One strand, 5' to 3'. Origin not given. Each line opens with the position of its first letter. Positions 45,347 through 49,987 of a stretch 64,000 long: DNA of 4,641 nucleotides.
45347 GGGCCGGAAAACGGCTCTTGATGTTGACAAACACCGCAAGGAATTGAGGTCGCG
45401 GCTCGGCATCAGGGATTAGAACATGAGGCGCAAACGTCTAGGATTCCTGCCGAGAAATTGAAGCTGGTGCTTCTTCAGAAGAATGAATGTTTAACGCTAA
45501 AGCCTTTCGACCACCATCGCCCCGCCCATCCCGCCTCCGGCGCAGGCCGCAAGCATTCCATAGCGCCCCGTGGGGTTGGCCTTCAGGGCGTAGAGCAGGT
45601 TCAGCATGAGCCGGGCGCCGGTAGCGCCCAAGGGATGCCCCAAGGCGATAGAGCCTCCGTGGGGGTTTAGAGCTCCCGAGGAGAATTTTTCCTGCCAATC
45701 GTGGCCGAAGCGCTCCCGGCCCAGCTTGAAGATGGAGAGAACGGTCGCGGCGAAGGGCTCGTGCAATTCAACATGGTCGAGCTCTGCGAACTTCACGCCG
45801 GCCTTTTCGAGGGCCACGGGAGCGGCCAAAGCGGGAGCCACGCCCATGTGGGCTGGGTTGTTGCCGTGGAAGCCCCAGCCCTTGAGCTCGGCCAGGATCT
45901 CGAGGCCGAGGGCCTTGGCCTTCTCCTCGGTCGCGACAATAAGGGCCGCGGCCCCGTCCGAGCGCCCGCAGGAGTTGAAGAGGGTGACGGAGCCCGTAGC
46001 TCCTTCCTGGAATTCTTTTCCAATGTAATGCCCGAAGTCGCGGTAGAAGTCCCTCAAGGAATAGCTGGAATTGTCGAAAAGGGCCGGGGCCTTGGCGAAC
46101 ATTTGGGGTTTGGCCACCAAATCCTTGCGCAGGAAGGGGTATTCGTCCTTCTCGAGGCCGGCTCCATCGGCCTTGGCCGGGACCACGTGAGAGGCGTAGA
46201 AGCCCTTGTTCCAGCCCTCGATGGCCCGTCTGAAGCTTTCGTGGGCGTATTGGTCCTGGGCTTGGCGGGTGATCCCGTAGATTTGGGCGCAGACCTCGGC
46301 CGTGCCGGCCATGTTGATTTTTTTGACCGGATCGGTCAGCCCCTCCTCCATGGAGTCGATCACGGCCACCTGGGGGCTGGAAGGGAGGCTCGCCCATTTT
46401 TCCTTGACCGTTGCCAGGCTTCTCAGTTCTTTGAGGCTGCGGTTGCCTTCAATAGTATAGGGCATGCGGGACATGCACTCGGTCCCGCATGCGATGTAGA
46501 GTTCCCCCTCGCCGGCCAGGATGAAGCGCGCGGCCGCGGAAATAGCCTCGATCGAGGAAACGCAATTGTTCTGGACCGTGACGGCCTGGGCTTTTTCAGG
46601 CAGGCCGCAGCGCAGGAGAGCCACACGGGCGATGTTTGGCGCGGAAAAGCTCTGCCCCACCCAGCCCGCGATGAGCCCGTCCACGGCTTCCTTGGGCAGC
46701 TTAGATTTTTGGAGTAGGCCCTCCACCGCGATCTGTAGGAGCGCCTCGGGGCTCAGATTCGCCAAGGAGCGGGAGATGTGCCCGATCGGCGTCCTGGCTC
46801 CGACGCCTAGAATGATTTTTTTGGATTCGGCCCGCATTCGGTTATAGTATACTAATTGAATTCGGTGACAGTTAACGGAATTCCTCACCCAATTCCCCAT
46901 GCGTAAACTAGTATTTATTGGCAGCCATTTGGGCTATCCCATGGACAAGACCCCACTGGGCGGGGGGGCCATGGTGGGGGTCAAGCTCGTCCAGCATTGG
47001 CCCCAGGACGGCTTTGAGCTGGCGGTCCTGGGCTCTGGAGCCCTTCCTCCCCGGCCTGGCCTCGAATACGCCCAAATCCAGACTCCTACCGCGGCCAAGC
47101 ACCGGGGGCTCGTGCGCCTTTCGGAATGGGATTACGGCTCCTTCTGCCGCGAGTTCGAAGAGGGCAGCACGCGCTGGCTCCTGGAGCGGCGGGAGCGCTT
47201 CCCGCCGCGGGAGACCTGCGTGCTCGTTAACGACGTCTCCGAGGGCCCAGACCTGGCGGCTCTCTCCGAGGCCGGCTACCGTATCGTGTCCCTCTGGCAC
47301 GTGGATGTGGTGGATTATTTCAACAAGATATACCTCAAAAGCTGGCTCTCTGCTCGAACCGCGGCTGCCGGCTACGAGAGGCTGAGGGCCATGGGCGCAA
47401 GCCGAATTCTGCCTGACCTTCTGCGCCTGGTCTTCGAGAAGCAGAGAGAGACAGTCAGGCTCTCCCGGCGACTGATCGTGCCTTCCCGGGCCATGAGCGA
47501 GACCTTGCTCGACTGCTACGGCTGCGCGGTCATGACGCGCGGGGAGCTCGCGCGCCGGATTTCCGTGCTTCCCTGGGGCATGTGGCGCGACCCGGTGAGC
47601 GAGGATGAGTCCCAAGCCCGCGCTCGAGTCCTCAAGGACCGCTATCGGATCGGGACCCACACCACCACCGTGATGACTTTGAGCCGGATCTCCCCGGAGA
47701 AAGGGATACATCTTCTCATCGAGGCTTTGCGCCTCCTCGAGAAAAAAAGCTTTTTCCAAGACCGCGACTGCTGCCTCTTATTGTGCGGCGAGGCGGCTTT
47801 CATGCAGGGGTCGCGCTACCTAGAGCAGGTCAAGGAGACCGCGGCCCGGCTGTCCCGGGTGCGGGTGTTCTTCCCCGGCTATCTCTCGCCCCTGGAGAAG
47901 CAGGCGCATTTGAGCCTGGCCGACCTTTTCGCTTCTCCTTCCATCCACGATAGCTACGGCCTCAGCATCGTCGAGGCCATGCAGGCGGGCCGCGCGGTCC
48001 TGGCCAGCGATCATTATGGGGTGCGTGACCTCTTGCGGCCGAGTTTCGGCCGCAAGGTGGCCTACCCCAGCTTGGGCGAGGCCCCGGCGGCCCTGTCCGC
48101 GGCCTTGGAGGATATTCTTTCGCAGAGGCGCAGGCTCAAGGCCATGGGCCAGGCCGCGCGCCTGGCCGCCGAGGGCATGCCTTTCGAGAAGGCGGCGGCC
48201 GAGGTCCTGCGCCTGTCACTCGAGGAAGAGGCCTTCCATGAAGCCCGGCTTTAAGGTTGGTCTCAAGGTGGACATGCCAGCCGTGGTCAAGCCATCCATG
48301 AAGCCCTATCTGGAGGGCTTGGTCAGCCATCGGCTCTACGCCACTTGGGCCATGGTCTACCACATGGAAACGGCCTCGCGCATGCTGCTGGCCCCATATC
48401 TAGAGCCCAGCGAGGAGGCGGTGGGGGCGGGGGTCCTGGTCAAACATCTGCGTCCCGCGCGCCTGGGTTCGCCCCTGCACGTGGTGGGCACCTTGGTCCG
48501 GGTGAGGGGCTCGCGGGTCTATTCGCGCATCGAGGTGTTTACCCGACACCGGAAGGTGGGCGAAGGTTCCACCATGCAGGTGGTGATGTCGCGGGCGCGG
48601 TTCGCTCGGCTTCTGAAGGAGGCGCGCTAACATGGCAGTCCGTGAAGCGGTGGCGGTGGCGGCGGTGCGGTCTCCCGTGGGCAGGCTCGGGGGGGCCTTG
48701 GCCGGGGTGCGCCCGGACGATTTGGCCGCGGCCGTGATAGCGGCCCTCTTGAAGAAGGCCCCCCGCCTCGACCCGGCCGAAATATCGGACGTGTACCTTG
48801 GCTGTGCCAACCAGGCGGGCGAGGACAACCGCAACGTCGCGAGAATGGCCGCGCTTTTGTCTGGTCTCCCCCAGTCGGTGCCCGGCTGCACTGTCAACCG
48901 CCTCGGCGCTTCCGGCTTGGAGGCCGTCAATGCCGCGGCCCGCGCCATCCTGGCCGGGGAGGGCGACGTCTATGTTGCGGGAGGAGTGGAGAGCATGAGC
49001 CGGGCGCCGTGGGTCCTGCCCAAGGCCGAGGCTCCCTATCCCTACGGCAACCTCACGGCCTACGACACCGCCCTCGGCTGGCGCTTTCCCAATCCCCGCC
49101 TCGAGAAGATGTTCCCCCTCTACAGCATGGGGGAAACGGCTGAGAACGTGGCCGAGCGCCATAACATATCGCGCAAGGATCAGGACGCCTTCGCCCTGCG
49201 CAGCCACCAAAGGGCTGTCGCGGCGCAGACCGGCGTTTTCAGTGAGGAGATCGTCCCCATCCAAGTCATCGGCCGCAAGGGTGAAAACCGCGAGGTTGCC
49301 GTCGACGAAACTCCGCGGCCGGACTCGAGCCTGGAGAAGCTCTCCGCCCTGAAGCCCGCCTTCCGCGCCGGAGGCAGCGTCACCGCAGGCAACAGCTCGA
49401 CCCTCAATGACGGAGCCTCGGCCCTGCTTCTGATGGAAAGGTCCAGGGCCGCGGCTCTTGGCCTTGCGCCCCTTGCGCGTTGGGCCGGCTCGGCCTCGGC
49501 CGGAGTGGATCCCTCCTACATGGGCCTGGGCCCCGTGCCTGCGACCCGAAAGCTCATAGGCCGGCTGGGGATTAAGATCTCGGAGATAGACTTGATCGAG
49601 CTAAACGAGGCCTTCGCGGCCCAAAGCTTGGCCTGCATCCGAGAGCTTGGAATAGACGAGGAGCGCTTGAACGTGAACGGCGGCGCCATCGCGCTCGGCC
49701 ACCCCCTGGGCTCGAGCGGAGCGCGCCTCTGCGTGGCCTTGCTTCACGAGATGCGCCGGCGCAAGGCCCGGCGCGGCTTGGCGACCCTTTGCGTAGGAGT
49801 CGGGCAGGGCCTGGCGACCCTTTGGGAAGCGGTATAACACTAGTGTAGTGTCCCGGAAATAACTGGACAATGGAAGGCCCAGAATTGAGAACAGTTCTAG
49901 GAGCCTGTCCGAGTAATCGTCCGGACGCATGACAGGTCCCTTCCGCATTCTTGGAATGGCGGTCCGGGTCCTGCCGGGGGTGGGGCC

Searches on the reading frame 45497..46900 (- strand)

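Call 42: search_protein_families(library=pfam, proteins=[window:45497-46900:-], max_evalue=0.001)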
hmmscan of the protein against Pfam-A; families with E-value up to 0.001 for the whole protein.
window:45497-46900:- (467 aa): 3 families
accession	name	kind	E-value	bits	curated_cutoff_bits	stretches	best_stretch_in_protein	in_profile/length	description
PF00108.29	Thiolase_N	-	3.4e-44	151.6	26.4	1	34-247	6-205/260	Thiolase, N-terminal domain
PF02803.24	Thiolase_C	-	4.4e-32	110.8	27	1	334-466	2-123/123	Thiolase, C-terminal domain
PF00109.32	ketoacyl-synt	-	0.00087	19.4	20.8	0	103-144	164-205/252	Beta-ketoacyl synthase, N-terminal domain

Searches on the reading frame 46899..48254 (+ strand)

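Call 42: search_protein_families(library=pfam, proteins=[window:46899-48254:+], max_evalue=0.001)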
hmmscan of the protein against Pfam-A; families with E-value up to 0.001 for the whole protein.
window:46899-48254:+ (451 aa): 3 families
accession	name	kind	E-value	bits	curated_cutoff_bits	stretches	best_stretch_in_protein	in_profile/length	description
PF00534.26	Glycos_transf_1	-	1.9e-25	89.8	26.4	1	251-421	11-170/172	Glycosyl transferases group 1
PF13692.12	Glyco_trans_1_4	-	6.7e-18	65.7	27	1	257-408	3-141/142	Glycosyl transferases group 1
PF20706.3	GT4-conflict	-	1.5e-10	41.1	26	1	252-442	194-373/385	Family 4 Glycosyltransferase in conflict systems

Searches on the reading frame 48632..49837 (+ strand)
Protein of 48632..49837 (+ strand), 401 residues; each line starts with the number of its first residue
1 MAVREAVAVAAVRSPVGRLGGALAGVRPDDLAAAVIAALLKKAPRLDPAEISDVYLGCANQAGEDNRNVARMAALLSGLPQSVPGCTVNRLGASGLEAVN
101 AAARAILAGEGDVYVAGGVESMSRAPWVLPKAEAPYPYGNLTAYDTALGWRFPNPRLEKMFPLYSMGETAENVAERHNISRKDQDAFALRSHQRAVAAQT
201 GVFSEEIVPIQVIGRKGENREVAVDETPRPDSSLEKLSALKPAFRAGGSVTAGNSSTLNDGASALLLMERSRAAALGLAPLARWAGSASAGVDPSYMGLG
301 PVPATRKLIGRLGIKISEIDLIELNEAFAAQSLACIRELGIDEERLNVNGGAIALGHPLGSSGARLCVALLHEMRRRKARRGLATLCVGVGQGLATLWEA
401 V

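Call 42: search_protein_families(library=pfam, proteins=[window:48632-49837:+], max_evalue=0.001)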
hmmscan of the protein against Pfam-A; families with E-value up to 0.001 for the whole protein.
window:48632-49837:+ (401 aa): 3 families
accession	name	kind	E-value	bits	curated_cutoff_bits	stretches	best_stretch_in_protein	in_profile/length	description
PF00108.29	Thiolase_N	-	2.6e-79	266.7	26.4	1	7-271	2-260/260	Thiolase, N-terminal domain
PF02803.24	Thiolase_C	-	3e-46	156.5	27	1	279-399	2-122/123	Thiolase, C-terminal domain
PF00109.32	ketoacyl-synt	-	0.00015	21.9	20.8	1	93-123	175-205/252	Beta-ketoacyl synthase, N-terminal domain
